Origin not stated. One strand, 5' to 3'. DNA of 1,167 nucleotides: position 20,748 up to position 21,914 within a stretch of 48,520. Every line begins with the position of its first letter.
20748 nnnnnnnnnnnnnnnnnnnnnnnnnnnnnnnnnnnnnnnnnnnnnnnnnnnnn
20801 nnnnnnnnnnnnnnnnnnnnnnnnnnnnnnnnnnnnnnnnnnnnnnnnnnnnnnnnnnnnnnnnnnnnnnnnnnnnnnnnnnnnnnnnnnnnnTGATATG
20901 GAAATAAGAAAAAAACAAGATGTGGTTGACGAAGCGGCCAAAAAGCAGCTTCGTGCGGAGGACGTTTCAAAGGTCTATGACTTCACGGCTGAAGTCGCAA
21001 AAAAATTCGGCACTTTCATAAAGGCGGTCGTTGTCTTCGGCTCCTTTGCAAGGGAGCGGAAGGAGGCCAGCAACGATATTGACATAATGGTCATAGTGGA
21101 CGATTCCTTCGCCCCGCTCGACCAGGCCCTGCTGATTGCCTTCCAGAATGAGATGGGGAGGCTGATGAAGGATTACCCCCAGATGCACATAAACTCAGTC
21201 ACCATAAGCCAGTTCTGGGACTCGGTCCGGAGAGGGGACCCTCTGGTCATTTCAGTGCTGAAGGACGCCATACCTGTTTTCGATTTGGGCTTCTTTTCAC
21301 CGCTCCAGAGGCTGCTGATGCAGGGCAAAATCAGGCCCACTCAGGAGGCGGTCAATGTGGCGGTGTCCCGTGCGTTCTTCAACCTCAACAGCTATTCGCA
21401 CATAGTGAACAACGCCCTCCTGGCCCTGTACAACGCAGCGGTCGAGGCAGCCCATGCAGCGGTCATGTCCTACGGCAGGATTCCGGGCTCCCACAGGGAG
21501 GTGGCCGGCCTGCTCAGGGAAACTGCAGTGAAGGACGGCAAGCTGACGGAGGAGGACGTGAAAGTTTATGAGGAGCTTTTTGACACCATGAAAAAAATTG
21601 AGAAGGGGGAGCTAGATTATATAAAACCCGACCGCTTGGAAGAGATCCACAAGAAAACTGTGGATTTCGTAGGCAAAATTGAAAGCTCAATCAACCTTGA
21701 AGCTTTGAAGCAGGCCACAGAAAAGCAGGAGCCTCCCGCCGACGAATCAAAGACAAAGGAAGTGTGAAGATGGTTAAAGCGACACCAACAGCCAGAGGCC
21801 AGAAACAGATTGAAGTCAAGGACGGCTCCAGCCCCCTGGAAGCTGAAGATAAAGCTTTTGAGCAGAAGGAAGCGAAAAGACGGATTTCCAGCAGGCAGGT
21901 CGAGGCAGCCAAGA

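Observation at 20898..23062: Tandem paralogous NTase-HEPN fusion proteins, one with and one without the R-x4-H motif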

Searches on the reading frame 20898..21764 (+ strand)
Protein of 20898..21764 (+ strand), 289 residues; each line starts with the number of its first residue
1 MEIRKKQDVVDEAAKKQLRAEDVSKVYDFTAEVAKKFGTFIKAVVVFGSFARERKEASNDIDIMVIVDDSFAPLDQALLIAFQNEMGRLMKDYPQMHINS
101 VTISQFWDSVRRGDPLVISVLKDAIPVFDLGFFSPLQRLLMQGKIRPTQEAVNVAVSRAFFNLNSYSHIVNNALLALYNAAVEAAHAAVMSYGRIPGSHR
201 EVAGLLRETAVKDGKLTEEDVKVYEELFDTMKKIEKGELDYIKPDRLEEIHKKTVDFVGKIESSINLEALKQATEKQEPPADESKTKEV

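Call 3: search_protein_families(library=pfam, proteins=[window:20898-21764:+], max_evalue=1)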
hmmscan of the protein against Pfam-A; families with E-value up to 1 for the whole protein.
window:20898-21764:+ (289 aa): 6 families
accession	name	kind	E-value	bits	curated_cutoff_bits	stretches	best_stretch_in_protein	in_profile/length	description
PF18765.7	Polbeta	-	4.2e-08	33.7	26.9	1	39-89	11-58/93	Polymerase beta, Nucleotidyltransferase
PF01909.29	NTP_transf_2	-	1.8e-07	31.9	21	1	32-107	7-78/93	Nucleotidyltransferase domain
PF22014.2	DUF6932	-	0.0024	18.7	27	1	16-85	28-92/142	Family of unknown function (DUF6932)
PF22600.2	MTPAP-like_central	-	0.047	14.2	27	1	13-70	16-68/139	Poly(A) RNA polymerase, mitochondrial-like, central palm domain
PF14792.12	DNA_pol_B_palm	-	0.055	14.2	25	1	22-72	6-54/113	DNA polymerase beta palm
PF05168.19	HEPN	-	0.056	14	22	1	169-254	23-107/117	HEPN domain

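Call 4: search_protein_families(library=ncbifam, proteins=[window:20898-21764:+], max_evalue=1)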
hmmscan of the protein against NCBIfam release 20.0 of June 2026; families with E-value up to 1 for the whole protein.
window:20898-21764:+ (289 aa): 6 families
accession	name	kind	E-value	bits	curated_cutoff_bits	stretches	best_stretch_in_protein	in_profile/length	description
NF047752.1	MntA_antitoxin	equivalog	5.5e-06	26.2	60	1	41-80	7-45/106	type VII toxin-antitoxin system MntA family adenylyltransferase antitoxin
NF033061.1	ANT_4p_I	equivalog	0.00024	20.7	350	1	17-72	6-61/253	ANT(4')-I family aminoglycoside nucleotidyltransferase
NF051895.1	anti_phage_HalB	equivalog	0.00043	19.9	190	1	44-70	2-28/211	anti-phage Hailong system nucleotidyltransferase HalB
NF012212.1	ANT_9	subfamily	0.0098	15.2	340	1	30-81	10-61/249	aminoglycoside nucleotidyltransferase ANT(9)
NF000181.1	ANT_4p_Ia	exception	0.011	15.2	500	1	19-68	9-58/253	aminoglycoside O-nucleotidyltransferase ANT(4')-Ia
TIGR02371.1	ala_DH_arch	equivalog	0.095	11.8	409.15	1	19-77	152-209/325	alanine dehydrogenase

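Call 5: search_solved_structures(query=window:20898-21764:+, max_evalue=10, show_alignments=3)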
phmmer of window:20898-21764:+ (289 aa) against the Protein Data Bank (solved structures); distinct sequences matched with E-value up to 10: 7.
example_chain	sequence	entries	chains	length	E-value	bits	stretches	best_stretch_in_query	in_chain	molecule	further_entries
2hsb_A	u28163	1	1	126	0.018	18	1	158-266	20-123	Hypothetical UPF0332 protein AF0298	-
6p01_A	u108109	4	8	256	0.061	16.3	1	19-71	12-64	Kanamycin nucleotidyltransferase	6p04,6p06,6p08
1kan_A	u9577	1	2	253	0.22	14.5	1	19-70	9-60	KANAMYCIN NUCLEOTIDYLTRANSFERASE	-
6nlt_A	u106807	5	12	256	0.22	14.5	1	19-70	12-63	Kanamycin nucleotidyltransferase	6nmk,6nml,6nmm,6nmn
6un8_A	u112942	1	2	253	0.23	14.4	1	19-70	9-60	Aminoglycoside NucleotidylTransferase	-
1kny_A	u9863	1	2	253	0.23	14.4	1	19-70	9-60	KANAMYCIN NUCLEOTIDYLTRANSFERASE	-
6igz_F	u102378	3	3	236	1.8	11.5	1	172-260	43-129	PsaF | Photosystem I reaction center subunit III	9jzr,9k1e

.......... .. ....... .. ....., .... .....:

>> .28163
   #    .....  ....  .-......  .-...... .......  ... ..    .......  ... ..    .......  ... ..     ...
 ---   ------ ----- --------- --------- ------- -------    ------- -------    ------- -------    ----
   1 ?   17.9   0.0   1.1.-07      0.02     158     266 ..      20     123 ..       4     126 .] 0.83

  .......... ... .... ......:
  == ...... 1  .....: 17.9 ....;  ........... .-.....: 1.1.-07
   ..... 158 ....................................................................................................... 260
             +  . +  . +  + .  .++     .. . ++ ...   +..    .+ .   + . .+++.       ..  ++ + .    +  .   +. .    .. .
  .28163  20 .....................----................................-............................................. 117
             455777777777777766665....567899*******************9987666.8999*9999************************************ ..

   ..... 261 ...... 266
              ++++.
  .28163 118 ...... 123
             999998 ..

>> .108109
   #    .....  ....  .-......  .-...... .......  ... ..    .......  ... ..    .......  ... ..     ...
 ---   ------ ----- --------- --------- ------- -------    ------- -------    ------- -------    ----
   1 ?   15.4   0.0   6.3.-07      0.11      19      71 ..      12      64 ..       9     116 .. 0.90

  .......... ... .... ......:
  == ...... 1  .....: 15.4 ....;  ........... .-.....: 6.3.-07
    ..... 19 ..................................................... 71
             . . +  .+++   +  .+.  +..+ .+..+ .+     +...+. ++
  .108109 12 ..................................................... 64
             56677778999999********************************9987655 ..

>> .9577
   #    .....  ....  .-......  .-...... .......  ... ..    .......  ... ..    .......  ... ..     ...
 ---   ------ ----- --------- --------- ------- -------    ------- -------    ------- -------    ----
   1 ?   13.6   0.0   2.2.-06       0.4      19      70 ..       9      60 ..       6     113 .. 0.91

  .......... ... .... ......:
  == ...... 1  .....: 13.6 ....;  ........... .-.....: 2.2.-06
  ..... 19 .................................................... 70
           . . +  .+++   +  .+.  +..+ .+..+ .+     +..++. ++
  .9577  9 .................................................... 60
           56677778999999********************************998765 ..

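Call 8: find_homologous_proteins(query=window:20898-21764:+)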
Query window:20898-21764:+ (289 aa): 42 proteins with E <= 0.001 among 2619 candidates.
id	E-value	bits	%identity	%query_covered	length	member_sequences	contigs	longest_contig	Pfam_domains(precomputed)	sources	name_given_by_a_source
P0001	7.8e-182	621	100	100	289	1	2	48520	PF18765.8,PF01909.30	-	-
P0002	2.1e-143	495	82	95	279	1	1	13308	PF18765.8,PF01909.30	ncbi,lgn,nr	ncbi:MAG: nucleotidyltransferase domain-containing protein [Candidatus Altiarchaeota archaeon]|nr:nu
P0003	2.6e-115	403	67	96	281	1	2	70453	PF18765.8,PF01909.30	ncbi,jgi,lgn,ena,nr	ncbi:MAG TPA: hypothetical protein ENN60_00840 [archaeon]|nr:hypothetical protein [archaeon]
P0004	2.5e-112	393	66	93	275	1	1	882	PF18765.8,PF01909.30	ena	-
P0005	5.7e-112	392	63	95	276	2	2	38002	PF18765.8,PF01909.30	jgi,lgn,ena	-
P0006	6.3e-110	385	65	92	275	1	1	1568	PF18765.8,PF01909.30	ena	-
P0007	1.4e-109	384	64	92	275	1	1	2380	PF18765.8,PF01909.30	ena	-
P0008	2.3e-107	377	61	96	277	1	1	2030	PF18765.8,PF01909.30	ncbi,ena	-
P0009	2.2e-104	367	60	94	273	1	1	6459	PF18765.8,PF01909.30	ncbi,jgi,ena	-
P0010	1.4e-103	364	60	93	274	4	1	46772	PF18765.8,PF01909.30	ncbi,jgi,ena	-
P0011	2.9e-102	360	59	94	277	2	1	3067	PF18765.8,PF01909.30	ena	-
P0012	5.3e-102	359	57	94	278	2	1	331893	PF18765.8,PF01909.30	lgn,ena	-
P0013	7.1e-101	355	60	96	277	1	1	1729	PF18765.8,PF01909.30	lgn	-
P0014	3.7e-100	353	60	96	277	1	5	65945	PF18765.8,PF01909.30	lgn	-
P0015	1.2e-99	351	57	94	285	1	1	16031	PF18765.8,PF01909.30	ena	-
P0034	2.3e-60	223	43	90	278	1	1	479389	PF18765.8,PF01909.30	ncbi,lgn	-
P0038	3.9e-49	186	38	84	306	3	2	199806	PF18765.8,PF01909.30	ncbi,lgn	-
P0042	1.0e-25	109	30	95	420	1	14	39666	-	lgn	-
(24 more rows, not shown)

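Call 10: find_encoding_contigs(protein=P0012, flank=8000, max_places=2)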
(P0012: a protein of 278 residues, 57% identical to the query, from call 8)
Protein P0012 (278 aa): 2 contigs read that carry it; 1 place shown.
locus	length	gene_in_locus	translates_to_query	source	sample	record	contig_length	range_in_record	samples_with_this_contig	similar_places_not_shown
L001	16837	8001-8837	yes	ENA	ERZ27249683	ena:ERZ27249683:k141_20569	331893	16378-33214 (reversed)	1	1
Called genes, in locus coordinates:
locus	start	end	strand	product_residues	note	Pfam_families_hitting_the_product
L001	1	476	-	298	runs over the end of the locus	-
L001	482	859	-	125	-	-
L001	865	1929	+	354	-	-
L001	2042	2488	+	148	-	-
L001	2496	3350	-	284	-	-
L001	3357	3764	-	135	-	-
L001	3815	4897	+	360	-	-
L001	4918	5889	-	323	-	PF00953:Glycos_transf_4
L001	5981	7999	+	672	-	PF01261:AP_endonuc_2 (faint)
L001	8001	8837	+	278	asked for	PF01909:NTP_transf_2, PF18765:Polbeta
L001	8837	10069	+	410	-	PF01909:NTP_transf_2, PF18765:Polbeta (weak)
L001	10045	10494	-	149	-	-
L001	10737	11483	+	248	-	-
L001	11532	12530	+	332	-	-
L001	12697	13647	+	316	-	PF08271:Zn_Ribbon_TF, PF00382:TFIIB, PF04545:Sigma70_r4 (faint), PF00382:TFIIB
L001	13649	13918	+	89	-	-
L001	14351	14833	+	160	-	PF00383:dCMP_cyt_deam_1, PF14437:MafB19-deam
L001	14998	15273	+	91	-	-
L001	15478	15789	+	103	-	-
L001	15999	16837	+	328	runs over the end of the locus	PF02463:SMC_N (faint), PF00005:ABC_tran, PF13175:AAA_15 (faint), PF13304:AAA_21 (weak), PF13732:DrrA1-3_C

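Call 11: find_encoding_contigs(protein=P0038, flank=8000, max_places=2)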
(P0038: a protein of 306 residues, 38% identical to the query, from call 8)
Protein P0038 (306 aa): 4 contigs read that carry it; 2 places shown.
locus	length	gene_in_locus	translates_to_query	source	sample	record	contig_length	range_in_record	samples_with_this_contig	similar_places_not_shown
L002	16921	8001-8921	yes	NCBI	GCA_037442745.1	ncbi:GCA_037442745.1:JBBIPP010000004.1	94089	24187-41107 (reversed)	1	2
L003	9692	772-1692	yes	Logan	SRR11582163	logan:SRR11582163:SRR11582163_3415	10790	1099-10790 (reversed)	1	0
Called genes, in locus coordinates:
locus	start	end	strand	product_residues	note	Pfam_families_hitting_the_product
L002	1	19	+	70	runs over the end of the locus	-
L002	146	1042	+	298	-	PF01256:Carb_kinase, PF08543:Phos_pyr_kin (weak), PF02110:HK (weak)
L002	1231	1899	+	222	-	-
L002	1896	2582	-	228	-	PF00535:Glycos_transf_2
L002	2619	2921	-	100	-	-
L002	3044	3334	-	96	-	PF13616:Rotamase_3, PF00639:Rotamase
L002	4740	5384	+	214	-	-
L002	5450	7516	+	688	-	PF01261:AP_endonuc_2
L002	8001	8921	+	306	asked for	PF01909:NTP_transf_2, PF18765:Polbeta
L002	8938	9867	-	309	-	-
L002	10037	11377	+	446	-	PF01909:NTP_transf_2, PF18765:Polbeta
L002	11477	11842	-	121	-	-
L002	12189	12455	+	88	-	PF01247:Ribosomal_L35Ae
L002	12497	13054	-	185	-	PF19027:DUF5752 (weak)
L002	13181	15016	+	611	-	PF05693:Glycogen_syn, PF08323:Glyco_transf_5 (faint), PF13692:Glyco_trans_1_4 (faint), PF00534:Glycos_transf_1 (weak), PF20706:GT4-conflict (weak)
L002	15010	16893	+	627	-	PF06202:GDE_C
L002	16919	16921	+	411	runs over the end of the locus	PF03065:Glyco_hydro_57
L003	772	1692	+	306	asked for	PF01909:NTP_transf_2, PF18765:Polbeta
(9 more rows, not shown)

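Call 12: find_encoding_contigs(protein=P0034, flank=8000, max_places=2)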
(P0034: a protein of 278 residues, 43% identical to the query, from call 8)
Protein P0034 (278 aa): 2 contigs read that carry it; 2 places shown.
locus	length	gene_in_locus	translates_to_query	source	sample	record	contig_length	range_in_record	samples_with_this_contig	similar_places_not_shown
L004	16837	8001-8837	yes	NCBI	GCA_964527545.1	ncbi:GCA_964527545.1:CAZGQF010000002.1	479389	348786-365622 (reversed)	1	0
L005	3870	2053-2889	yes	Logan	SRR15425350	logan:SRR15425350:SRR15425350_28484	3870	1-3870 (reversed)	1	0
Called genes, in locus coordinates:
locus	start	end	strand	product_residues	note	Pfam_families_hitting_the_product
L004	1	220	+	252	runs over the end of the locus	PF00149:Metallophos, PF14582:Metallophos_3, PF12850:Metallophos_2 (weak)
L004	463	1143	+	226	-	PF08704:GCD14, PF01135:PCMT (weak), PF05175:MTS (weak), PF13649:Methyltransf_25 (faint), PF13847:Methyltransf_31 (faint)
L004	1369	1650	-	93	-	-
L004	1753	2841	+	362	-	PF22807:TrAA12, PF23500:DUF7133, PF07995:GSDH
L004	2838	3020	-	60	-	-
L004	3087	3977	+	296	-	PF03851:UvdE, PF01261:AP_endonuc_2 (weak)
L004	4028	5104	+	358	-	PF05559:DUF763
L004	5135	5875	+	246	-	-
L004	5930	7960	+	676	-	PF01261:AP_endonuc_2 (faint)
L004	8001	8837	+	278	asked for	PF01909:NTP_transf_2, PF18765:Polbeta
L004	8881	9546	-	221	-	-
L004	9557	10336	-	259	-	-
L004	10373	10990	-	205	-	-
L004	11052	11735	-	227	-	-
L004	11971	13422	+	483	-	-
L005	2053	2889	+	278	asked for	PF01909:NTP_transf_2, PF18765:Polbeta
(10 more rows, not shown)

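Call 18: search_solved_structures(query=A1, max_evalue=10, show_alignments=4)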
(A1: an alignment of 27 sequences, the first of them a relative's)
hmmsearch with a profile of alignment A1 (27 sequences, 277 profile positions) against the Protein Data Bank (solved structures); distinct sequences matched with E-value up to 10: 20.
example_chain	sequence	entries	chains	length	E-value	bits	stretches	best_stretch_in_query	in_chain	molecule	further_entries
6p01_A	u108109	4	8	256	0.00016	24.3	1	19-72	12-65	Kanamycin nucleotidyltransferase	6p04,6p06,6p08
1kan_A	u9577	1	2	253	0.0013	21.4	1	19-73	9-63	KANAMYCIN NUCLEOTIDYLTRANSFERASE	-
6nlt_A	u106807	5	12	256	0.0013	21.3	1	19-72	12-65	Kanamycin nucleotidyltransferase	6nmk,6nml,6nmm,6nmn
1kny_A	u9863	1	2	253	0.0013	21.3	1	19-73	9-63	KANAMYCIN NUCLEOTIDYLTRANSFERASE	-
6un8_A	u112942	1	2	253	0.0015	21.2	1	19-72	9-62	Aminoglycoside NucleotidylTransferase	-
9dbj_A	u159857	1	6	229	0.0037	19.9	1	41-66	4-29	HalB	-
9dbh_A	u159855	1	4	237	0.0038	19.8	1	41-66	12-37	HalB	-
9xbd_E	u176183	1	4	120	0.0063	19.1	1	13-71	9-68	Nucleotidyltransferase domain-containing protein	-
1wot_A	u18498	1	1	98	0.011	18.4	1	44-77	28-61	PUTATIVE MINIMAL NUCLEOTIDYLTRANSFERASE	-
5yep_A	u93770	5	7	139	0.063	15.8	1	44-74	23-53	Toxin-antitoxin system antidote Mnt family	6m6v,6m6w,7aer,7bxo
2rff_A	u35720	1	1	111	0.091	15.3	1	25-66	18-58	Putative nucleotidyltransferase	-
5jgh_A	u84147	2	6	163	0.12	14.9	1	6-93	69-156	ARS-binding factor 2, mitochondrial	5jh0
7eao_B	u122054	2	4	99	0.36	13.4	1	197-258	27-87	TNFAIP3-interacting protein 1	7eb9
6e0m_A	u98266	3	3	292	0.39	13.2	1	25-73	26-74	cGAS/DncV-like nucleotidyltransferase in E. coli homolog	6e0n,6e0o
7ae2_B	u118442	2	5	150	0.41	13.2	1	40-73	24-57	MNT ANTITOXIN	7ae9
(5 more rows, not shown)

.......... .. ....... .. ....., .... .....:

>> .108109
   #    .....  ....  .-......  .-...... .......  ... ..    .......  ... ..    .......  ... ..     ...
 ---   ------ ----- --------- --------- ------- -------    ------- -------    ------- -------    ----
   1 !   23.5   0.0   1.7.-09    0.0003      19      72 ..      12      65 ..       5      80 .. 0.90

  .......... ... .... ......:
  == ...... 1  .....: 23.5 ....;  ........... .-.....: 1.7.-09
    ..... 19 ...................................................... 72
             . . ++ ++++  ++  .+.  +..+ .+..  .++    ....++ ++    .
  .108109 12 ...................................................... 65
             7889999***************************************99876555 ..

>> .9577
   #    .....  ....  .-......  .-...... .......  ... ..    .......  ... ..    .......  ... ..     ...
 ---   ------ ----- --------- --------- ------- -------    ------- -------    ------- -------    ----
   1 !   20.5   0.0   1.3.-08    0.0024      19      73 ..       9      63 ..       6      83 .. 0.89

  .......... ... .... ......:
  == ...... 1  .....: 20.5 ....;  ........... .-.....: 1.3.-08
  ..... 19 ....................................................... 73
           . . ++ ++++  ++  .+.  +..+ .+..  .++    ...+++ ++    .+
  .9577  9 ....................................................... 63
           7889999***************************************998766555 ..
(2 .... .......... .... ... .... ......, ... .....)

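Call 27: predict_structure(alignment_id=A1)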
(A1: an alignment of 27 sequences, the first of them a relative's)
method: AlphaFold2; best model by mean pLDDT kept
length: 289 residues; sequences in the alignment: 27
mean_pLDDT: 84.1   pTM: 0.57
mean pLDDT of the five models: 84.1, 84.0, 81.4, 81.4, 80.9
residues with pLDDT >= 90: 105; 70-90: 138; 50-70: 43; < 50: 3
segments of 3 or more residues with pLDDT < 50: none
pLDDT, mean of each block of 10 residues (from residue 1): 63 65 79 86 81 58 87 70 87 86 90 87 84 89 89 85 87 95 96 92 95 95 96 91 92 97 88 71 56
secondary structure, 60 per line:
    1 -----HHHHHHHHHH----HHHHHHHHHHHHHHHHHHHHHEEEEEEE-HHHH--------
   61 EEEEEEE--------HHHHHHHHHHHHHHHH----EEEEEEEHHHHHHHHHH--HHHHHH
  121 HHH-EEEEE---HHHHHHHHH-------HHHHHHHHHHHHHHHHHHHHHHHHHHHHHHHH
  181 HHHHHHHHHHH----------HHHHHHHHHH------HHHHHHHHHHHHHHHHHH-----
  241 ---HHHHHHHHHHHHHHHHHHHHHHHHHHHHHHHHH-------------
elements in order: H6-15 H20-40 E41-47 H49-52 E61-67 H76-91 E96-102 H103-112 H115-123 E125-129 H133-141 H149-191 H202-211 H218-235 H244-276
